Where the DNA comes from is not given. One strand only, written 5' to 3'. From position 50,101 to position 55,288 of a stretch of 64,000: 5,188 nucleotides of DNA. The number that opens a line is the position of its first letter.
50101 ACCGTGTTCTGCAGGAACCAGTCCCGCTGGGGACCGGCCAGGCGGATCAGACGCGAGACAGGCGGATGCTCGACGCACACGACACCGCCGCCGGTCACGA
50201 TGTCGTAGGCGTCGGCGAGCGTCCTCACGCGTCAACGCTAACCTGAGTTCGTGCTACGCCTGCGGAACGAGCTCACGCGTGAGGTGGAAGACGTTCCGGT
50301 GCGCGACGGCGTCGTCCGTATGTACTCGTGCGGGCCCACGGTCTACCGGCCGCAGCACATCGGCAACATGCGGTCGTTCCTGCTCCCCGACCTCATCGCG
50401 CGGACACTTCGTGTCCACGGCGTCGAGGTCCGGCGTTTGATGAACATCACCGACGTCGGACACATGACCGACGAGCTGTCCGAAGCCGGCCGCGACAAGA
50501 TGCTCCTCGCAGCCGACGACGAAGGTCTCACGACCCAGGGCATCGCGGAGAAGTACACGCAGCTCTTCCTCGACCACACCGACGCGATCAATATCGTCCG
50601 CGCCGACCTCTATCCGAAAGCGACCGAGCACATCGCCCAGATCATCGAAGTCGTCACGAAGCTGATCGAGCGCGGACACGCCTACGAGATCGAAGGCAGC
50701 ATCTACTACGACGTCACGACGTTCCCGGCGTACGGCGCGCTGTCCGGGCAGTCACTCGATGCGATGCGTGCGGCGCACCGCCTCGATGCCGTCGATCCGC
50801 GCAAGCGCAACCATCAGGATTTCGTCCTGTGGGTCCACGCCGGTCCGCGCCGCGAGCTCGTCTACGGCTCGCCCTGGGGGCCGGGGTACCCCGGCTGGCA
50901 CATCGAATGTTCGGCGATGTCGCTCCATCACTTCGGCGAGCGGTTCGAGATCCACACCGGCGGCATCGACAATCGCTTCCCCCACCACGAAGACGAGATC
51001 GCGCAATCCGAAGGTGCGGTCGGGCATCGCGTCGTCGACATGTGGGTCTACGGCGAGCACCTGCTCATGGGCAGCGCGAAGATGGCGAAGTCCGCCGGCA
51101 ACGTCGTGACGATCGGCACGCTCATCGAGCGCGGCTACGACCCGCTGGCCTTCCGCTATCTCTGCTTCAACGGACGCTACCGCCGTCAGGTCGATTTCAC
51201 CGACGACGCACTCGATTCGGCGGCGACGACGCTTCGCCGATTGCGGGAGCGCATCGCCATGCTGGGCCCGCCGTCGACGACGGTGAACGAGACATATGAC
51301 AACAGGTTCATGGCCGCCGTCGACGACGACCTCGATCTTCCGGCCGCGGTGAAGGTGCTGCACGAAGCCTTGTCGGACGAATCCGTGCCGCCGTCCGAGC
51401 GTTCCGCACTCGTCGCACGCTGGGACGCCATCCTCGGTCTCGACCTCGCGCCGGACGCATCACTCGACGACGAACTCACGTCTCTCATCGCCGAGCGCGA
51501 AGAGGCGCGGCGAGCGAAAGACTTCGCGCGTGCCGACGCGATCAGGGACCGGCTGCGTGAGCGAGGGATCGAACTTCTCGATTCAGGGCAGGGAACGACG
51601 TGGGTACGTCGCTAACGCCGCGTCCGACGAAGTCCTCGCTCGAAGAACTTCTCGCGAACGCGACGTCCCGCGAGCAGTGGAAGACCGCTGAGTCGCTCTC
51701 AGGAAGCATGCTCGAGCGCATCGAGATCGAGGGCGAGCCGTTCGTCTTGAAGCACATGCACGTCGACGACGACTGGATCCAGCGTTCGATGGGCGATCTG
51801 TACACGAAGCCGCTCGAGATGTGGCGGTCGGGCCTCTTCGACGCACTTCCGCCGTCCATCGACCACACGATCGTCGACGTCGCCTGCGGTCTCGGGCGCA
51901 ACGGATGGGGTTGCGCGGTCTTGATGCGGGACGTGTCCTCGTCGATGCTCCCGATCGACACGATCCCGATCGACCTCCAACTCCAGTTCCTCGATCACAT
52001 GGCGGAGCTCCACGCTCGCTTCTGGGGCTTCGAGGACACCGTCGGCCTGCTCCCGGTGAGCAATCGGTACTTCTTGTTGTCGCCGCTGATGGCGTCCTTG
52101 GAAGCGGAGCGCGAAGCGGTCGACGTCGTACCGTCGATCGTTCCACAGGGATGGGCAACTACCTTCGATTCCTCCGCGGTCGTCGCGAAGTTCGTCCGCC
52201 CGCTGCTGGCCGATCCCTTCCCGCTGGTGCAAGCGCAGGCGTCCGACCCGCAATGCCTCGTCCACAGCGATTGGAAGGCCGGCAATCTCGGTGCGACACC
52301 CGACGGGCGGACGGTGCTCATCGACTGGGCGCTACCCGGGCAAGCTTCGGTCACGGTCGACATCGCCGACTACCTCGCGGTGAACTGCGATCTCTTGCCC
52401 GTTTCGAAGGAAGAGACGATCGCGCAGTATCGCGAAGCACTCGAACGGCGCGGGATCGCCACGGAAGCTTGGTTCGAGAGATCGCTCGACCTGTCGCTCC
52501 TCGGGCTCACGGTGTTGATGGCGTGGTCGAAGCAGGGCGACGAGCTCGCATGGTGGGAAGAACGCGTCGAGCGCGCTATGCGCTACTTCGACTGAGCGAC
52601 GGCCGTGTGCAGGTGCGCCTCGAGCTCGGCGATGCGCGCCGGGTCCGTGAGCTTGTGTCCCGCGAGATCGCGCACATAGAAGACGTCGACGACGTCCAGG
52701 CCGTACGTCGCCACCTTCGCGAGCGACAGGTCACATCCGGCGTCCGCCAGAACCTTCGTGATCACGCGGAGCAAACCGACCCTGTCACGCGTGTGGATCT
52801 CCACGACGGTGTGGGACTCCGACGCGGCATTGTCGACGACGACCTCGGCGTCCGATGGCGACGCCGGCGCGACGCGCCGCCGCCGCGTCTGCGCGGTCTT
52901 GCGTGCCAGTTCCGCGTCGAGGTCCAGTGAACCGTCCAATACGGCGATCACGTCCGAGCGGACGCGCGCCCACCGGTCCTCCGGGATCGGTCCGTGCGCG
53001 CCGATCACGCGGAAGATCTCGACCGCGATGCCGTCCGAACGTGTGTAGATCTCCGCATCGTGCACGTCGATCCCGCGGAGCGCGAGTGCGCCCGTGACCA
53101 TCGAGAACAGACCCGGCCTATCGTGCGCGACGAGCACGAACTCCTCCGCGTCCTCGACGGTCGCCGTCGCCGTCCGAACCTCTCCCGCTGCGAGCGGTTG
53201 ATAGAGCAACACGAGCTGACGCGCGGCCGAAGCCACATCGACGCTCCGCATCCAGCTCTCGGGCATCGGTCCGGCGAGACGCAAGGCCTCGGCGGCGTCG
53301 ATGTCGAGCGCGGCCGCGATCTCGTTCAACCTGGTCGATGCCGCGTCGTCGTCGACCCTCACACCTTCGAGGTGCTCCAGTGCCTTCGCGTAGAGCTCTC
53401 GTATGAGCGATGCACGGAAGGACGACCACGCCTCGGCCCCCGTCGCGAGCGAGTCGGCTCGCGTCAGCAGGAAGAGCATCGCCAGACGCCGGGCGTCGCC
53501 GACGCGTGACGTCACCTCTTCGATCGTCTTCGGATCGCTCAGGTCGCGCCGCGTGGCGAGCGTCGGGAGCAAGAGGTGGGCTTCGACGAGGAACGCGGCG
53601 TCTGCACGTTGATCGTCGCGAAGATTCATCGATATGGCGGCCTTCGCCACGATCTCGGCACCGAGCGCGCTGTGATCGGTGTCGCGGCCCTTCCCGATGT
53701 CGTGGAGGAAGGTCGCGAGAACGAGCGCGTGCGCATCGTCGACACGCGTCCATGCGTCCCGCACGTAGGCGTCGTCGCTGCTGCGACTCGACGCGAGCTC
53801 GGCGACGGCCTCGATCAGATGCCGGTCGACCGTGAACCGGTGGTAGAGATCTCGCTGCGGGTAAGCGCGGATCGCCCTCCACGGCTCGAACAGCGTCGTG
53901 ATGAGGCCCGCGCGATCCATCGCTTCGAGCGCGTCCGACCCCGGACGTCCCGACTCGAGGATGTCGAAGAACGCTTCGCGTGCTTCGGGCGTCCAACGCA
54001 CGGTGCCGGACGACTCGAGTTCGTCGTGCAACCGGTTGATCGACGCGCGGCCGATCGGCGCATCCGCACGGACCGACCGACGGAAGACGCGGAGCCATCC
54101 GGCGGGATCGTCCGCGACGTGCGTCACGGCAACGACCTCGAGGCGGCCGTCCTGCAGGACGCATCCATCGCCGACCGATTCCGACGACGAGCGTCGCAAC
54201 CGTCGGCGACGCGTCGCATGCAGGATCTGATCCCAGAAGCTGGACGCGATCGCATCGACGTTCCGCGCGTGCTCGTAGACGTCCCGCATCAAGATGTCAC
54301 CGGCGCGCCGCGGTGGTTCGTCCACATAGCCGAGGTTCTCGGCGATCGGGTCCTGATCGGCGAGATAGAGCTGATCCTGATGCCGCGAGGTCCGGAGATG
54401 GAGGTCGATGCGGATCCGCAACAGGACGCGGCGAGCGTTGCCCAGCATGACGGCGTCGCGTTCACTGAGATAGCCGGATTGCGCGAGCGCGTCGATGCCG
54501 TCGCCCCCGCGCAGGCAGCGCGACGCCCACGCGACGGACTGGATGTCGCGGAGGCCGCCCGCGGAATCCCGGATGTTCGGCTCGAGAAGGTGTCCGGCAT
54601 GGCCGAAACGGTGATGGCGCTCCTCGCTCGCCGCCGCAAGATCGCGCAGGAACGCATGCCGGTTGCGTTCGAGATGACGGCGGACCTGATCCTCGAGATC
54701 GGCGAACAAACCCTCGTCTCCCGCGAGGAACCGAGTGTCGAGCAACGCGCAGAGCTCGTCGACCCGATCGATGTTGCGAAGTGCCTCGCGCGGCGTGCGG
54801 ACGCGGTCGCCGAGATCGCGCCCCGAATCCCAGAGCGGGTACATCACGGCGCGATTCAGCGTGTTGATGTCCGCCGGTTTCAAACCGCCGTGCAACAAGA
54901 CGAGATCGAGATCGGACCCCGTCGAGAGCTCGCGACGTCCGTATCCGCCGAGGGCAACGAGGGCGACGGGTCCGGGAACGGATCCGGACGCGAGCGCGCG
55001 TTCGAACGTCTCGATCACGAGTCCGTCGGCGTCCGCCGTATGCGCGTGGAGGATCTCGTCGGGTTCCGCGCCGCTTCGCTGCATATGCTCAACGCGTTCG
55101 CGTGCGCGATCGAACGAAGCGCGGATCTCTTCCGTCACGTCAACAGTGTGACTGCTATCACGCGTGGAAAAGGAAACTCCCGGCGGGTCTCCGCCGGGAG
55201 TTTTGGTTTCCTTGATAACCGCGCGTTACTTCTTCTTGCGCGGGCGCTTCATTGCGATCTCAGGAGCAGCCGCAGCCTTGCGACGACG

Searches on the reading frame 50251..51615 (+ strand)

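Call 7: search_protein_families(library=pfam, proteins=[window:50251-51615:+], max_evalue=0.01)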
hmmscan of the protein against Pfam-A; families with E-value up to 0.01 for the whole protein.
window:50251-51615:+ (454 aa): 5 families
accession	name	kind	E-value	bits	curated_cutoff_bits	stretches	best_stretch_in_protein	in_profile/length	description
PF01406.26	tRNA-synt_1e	-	7.1e-87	292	27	1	16-324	4-299/301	tRNA synthetases class I (C) catalytic domain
PF09334.17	tRNA-synt_1g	-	6.6e-11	42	20.1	2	33-156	12-125/391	tRNA synthetases class I (M)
PF23493.1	CysS_C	-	3e-07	30.9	23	1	404-451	3-50/51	Cysteinyl-tRNA ligase anticodon binding domain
PF01921.24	tRNA-synt_1f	-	3.5e-06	26.6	27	0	270-336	275-340/360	tRNA synthetases class I (K)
PF00750.26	tRNA-synt_1d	-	0.0022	17.5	23.3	1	20-71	21-71/349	tRNA synthetases class I (R), catalytic domain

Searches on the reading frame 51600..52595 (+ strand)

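Call 7: search_protein_families(library=pfam, proteins=[window:51600-52595:+], max_evalue=0.01)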
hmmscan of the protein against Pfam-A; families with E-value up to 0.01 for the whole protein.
window:51600-52595:+ (331 aa): 1 family
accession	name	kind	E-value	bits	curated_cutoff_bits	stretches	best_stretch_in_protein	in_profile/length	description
PF01636.29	APH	-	6e-05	23.4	23.2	1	196-268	148-219/239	Phosphotransferase enzyme family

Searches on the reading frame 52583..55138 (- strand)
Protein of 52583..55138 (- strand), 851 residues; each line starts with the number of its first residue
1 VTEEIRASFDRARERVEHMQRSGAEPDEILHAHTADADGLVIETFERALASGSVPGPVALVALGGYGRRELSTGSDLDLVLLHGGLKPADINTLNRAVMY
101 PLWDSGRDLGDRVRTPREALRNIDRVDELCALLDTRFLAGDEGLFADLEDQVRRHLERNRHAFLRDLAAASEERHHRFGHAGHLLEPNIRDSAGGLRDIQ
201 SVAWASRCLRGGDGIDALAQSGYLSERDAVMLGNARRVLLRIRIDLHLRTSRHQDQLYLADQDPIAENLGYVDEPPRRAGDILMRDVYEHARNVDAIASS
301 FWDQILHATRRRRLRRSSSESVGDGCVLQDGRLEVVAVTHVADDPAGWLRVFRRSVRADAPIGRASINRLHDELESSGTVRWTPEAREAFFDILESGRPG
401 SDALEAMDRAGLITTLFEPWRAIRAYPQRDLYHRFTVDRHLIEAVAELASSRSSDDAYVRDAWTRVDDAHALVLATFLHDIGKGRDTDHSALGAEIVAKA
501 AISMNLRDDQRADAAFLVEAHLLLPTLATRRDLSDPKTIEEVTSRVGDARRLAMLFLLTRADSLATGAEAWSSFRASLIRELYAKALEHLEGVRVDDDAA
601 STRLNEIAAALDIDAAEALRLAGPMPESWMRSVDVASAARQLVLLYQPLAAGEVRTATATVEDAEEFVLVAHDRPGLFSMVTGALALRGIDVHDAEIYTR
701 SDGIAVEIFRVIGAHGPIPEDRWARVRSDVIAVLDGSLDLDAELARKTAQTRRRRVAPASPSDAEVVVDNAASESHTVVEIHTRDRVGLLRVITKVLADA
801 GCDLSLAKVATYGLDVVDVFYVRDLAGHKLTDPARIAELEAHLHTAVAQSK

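Call 7: search_protein_families(library=pfam, proteins=[window:52583-55138:-], max_evalue=0.01)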
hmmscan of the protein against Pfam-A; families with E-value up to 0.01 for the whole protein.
window:52583-55138:- (851 aa): 6 families
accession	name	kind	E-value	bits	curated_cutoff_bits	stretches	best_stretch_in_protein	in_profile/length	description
PF08335.16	GlnD_UR_UTase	-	3.5e-32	111.8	21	1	163-301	2-140/141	GlnD PII-uridylyltransferase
PF01842.31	ACT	-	1.1e-12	48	27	2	670-712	6-47/66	ACT domain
PF24931.1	ACT_ACR9_3rd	-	4.2e-07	30.4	27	1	766-848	2-85/98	ACR9-like, ACT-like domain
PF01966.28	HD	-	1.1e-05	26.1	22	1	467-528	22-92/116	HD domain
PF13291.12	ACT_4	-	0.0001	23.3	27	0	778-805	8-35/80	ACT domain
PF03445.19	DUF294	-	0.0001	22.7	21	1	12-85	3-77/138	Putative nucleotidyltransferase DUF294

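Call 8: search_protein_families(library=ncbifam, proteins=[window:52583-55138:-], max_evalue=0.1)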
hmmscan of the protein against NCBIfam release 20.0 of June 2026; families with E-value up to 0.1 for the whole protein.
window:52583-55138:- (851 aa): 12 families
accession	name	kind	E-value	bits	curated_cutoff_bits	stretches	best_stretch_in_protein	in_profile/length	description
TIGR01693.1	UTase_glnD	equivalog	8.2e-182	606.6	519.4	1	17-848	5-850/850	[protein-PII] uridylyltransferase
NF003467.0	PRK05092.1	equivalog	4.5e-159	531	959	1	4-850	62-926/940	[protein-PII] uridylyltransferase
NF002895.0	PRK03381.1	equivalog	3.7e-155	518.1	631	1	6-848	9-778/782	[protein-PII] uridylyltransferase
NF002837.0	PRK03059.1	equivalog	2.9e-121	406.1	1010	1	3-848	12-856/857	[protein-PII] uridylyltransferase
NF001366.0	PRK00275.1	equivalog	5.8e-109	365.3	1299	1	6-847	29-885/895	[protein-PII] uridylyltransferase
NF003448.0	PRK05007.1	equivalog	6.5e-108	361.8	1255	1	3-849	28-880/884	bifunctional uridylyltransferase/uridylyl-removing protein GlnD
NF002487.0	PRK01759.1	equivalog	1.3e-90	304.9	890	1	27-844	36-858/862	bifunctional uridylyltransferase/uridylyl-removing protein GlnD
NF003347.0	PRK04374.1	equivalog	5.6e-67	226.6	1567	1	4-840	22-860/869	[protein-PII] uridylyltransferase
NF001265.0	PRK00227.1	equivalog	2.7e-60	204.3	799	1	44-603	14-537/693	[protein-PII] uridylyltransferase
NF006352.0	PRK08577.1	equivalog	0.00028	21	140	0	764-833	42-113/136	hypothetical protein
TIGR00277.1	HDIG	domain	0.0086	15.9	27.6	1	468-502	26-70/84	HDIG domain-containing metalloprotein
NF008292.0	PRK11072.1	equivalog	0.046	11.7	487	0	59-84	684-709/946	bifunctional [glutamate--ammonia ligase]-adenylyl-L-tyrosine phosphorylase/[glutamate--ammonia-ligase] adenylyltransferase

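Call 13: find_related_loci(query=window:52583-55138:-, collection=genome_contigs, flank=5000)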
Query window:52583-55138:- (851 aa) in genome_contigs; peptide patterns used: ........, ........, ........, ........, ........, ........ (x = any residue, [..] = any of these).
291 stretches matched a pattern; 4 encode a relative of the query (tblastn E <= 1e-3); 4 distinct loci.
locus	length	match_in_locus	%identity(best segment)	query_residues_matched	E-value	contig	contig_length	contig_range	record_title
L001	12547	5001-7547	59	1-848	0e+0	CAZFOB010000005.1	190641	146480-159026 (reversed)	MAG TPA_asm: uncultured Actinomycetes bacterium isolate SRP136066_co1_427 genome assembly, contig: NODE_23_length_190641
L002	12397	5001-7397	30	58-825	9e-83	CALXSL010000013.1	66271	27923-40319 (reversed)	MAG: uncultured Opitutales bacterium isolate BRZ_FD__bin43 genome assembly, contig: BRZ_FD__NODE_610_length_66271_cov_10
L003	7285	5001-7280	32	38-790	3e-69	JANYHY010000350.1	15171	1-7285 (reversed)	MAG: Myxococcales bacterium isolate GL140_2_metabinner_129_sub GL140_2_k141_3243945, whole genome shotgun sequence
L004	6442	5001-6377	32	57-496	3e-49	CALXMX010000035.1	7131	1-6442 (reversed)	MAG: uncultured Opitutales bacterium isolate E08__bin216 genome assembly, contig: E08__k127_2251334, whole genome shotgu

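Call 14: find_encoding_contigs(protein=window:52583-55138:-, flank=4000, max_places=4)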
Protein window:52583-55138:- (851 aa): no gene with exactly this product is on record in the collection.

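Call 36: search_protein_families(library=pfam, proteins=[L001:4496-4867:+], max_evalue=10)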
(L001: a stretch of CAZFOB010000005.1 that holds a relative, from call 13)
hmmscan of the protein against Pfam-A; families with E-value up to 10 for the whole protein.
L001:4496-4867:+ (124 aa): 2 families
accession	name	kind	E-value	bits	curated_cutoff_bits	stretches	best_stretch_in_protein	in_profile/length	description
PF07382.16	HC2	-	0.00094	19.8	40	1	4-122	16-137/194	Histone H1-like nucleoprotein HC2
PF02095.21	Extensin_1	-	6.5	7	105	1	5-110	33-135/171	Extensin-like protein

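Call 57: search_protein_families(library=ncbifam, proteins=[L001:4496-4867:+], max_evalue=10)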
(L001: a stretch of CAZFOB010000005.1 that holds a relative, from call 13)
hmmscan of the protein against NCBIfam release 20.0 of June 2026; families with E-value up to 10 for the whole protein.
L001:4496-4867:+ (124 aa): 2 families
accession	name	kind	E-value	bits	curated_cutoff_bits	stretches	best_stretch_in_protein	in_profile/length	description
NF038053.1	hist_H1_lk_Burk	equivalog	0.00063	20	80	1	3-122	37-150/195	histone H1-like DNA-binding protein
NF038052.1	histone_lik_HC2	exception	0.35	11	135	1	3-117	11-123/201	histone H1-like DNA-binding protein Hc2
